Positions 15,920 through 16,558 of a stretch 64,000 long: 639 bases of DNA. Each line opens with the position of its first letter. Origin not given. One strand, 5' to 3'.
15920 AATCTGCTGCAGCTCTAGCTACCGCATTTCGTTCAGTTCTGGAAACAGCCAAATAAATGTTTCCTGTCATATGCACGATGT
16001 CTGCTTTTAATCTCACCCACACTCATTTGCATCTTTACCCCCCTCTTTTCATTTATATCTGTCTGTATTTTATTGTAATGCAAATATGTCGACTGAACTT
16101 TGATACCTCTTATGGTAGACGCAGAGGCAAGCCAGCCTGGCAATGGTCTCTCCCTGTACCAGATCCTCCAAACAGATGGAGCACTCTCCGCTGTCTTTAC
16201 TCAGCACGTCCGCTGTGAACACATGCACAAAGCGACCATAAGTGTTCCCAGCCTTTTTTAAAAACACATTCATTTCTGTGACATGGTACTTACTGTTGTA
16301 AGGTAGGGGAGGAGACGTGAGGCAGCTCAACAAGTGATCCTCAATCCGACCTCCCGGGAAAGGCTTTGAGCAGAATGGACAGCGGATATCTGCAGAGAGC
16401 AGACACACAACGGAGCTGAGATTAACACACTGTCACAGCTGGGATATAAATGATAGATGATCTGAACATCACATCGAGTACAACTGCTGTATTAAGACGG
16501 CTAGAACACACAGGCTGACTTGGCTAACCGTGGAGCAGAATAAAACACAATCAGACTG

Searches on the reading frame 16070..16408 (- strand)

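Call 68: search_protein_families(library=pfam, proteins=[window:16070-16408:-], max_evalue=0.01)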
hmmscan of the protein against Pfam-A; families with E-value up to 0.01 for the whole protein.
window:16070-16408:- (112 aa): 2 families
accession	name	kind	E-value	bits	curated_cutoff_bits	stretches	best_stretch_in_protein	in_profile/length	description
PF17123.11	zf-RING_11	-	5.8e-05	23.1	27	1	75-100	1-26/29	RING-like zinc finger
PF13639.12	zf-RING_2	-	0.0054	17.4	27.3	1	75-100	2-27/44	Ring finger domain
